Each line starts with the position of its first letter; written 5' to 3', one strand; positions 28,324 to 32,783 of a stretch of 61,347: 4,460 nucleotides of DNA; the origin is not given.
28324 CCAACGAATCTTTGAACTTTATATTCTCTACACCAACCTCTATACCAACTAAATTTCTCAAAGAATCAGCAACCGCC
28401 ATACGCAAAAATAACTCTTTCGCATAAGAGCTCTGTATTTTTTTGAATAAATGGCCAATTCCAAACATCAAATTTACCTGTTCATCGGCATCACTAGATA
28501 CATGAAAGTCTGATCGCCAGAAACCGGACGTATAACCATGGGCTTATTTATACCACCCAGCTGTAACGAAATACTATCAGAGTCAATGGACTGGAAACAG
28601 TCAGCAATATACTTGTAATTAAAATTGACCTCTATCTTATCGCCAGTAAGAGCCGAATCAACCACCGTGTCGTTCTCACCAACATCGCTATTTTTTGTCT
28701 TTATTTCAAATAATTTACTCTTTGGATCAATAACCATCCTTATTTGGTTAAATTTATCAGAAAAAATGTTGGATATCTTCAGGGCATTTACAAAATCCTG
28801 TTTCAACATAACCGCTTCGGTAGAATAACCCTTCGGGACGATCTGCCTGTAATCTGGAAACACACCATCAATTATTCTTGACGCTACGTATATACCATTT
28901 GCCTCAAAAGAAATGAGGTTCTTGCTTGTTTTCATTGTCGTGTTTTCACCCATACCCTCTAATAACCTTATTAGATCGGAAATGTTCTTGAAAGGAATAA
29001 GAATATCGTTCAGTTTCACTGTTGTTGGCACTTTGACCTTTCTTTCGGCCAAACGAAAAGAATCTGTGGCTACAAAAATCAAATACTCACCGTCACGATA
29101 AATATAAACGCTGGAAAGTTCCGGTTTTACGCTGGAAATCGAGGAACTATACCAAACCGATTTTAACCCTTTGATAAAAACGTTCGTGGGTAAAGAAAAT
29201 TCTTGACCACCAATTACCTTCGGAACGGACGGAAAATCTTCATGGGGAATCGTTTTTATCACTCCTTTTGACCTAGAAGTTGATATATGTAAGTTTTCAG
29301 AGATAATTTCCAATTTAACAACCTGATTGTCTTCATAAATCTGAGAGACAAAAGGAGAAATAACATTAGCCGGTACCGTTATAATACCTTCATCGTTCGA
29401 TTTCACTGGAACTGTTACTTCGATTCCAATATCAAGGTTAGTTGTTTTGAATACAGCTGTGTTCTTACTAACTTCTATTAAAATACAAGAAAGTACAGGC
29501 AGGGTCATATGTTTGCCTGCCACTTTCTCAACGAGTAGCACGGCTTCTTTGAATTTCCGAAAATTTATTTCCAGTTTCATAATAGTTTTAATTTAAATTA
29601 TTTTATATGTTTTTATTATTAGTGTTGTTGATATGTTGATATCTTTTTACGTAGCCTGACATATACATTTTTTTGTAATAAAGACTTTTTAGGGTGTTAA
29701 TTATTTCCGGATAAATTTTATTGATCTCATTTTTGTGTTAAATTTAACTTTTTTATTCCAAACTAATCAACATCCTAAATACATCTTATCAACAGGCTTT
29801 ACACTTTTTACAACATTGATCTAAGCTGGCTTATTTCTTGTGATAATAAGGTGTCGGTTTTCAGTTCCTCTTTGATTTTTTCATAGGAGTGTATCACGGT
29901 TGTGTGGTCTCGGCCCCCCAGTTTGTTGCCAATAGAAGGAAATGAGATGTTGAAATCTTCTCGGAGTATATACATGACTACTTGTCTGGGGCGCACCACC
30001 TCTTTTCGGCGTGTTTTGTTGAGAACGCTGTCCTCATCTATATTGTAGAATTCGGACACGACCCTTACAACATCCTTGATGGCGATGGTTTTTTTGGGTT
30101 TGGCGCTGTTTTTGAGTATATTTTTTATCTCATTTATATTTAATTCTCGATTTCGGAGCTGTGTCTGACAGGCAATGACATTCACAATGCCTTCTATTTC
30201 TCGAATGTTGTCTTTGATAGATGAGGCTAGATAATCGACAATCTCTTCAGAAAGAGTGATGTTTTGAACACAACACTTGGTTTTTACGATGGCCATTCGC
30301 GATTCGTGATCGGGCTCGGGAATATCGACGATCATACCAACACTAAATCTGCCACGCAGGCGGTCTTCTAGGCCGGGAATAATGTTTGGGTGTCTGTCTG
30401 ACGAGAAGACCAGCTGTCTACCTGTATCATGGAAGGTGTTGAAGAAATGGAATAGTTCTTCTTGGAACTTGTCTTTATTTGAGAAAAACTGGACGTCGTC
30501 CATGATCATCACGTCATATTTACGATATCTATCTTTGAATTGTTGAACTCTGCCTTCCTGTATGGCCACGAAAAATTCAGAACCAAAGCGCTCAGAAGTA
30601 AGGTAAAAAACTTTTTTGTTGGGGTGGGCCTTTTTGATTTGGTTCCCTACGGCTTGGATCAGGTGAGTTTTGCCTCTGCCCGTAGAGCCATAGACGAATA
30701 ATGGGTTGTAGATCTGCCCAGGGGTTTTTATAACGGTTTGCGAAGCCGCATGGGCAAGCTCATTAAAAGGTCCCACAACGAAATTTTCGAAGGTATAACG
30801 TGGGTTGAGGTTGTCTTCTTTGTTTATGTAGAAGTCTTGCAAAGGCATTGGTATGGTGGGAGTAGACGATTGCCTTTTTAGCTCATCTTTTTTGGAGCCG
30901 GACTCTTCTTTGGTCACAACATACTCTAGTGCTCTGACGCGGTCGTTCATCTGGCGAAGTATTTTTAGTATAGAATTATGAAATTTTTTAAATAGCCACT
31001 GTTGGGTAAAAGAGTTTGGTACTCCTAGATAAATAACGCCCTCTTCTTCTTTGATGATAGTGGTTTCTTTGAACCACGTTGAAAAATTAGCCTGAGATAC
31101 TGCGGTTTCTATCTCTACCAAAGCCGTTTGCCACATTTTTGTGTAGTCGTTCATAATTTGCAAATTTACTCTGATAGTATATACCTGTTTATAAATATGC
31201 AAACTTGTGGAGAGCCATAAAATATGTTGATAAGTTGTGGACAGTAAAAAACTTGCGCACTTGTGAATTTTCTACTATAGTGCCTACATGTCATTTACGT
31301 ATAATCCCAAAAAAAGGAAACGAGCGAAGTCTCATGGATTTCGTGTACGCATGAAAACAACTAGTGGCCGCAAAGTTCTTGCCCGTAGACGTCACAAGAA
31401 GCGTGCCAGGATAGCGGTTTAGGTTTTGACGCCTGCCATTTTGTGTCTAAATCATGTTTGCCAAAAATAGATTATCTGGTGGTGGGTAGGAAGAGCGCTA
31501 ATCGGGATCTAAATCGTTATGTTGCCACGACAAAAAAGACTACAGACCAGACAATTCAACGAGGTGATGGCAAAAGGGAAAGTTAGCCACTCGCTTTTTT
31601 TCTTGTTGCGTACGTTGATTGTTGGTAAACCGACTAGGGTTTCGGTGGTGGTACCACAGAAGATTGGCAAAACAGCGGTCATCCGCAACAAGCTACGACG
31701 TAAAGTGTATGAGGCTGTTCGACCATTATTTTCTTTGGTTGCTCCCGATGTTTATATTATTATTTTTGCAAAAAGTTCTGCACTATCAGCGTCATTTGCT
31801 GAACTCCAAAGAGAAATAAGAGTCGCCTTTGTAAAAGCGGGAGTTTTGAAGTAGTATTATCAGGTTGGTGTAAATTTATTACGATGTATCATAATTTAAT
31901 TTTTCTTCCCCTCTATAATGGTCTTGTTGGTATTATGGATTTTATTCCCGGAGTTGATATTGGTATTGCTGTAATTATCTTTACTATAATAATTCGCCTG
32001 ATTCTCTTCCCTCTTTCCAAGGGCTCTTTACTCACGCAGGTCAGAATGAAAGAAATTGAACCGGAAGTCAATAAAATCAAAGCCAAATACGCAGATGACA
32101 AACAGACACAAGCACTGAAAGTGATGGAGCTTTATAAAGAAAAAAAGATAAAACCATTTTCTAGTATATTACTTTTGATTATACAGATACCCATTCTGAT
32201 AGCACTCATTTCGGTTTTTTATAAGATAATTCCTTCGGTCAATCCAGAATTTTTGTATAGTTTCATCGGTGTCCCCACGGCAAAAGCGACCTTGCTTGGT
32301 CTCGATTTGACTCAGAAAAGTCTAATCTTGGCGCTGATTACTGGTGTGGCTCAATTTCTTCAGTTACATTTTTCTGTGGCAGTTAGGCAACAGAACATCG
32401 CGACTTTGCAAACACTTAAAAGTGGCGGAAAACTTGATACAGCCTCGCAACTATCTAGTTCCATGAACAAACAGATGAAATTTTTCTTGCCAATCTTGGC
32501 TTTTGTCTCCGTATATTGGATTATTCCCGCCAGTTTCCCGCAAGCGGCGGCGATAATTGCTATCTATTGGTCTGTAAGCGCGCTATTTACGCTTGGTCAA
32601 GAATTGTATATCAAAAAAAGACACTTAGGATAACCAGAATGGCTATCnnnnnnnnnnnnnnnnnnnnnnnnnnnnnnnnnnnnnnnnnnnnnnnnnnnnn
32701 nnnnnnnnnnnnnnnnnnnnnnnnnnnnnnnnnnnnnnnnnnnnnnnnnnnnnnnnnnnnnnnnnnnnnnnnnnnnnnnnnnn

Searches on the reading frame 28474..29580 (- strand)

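Call 7: search_protein_families(library=pfam, proteins=[window:28474-29580:-], max_evalue=0.01)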
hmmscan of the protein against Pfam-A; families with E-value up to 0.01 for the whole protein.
window:28474-29580:- (368 aa): 3 families
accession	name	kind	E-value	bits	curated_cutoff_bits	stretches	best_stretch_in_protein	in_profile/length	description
PF02767.21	DNA_pol3_beta_2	-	1.1e-25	90.6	27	2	130-243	2-116/116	DNA polymerase III beta subunit, central domain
PF02768.20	DNA_pol3_beta_3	-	1.3e-18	67.4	27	1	245-366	1-120/121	DNA polymerase III beta subunit, C-terminal domain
PF00712.24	DNA_pol3_beta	-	6.6e-18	65.5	24.4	1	1-119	1-119/120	DNA polymerase III beta subunit, N-terminal domain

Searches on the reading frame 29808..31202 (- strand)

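Call 7: search_protein_families(library=pfam, proteins=[window:29808-31202:-], max_evalue=0.01)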
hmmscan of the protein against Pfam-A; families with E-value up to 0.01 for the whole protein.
window:29808-31202:- (464 aa): 10 families
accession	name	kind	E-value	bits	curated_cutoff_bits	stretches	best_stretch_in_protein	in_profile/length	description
PF00308.24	Bac_DnaA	-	3.3e-64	216.4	23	1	132-293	1-162/162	Bacterial DnaA ATPAse domain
PF08299.17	Bac_DnaA_C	-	1e-24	86.7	31.5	1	375-443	1-69/69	Bacterial dnaA protein helix-turn-helix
PF11638.13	DnaA_N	-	1.3e-12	47.7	24.6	1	22-83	2-64/65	DnaA N-terminal domain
PF01695.23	IstB_IS21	-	1.1e-07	32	24.1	1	169-260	96-185/238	IstB-like ATP binding protein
PF00004.35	AAA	-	1.3e-05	26.1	21.2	1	169-286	2-127/131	ATPase family associated with various cellular activities (AAA)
PF13401.12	AAA_22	-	7e-05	23.6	27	0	168-203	8-43/130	AAA domain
PF00910.28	RNA_helicase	-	0.00014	22.7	21.5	1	169-250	2-71/105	RNA helicase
PF01637.24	ATPase_2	-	0.0016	18.7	33.2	0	164-214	19-68/225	ATPase domain predominantly from Archaea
PF13191.12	AAA_16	-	0.0025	18.8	32.6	1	161-225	24-85/167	AAA ATPase domain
PF25201.1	nSTAND6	-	0.005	17.3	27.7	0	166-203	19-56/148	Novel STAND NTPase 6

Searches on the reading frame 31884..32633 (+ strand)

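Call 7: search_protein_families(library=pfam, proteins=[window:31884-32633:+], max_evalue=0.01)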
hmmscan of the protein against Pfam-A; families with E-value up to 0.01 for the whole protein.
window:31884-32633:+ (249 aa): 1 family
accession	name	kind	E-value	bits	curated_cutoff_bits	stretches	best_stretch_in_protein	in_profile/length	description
PF02096.25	60KD_IMP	-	1.4e-35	123.1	35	1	27-245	2-163/163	60Kd inner membrane protein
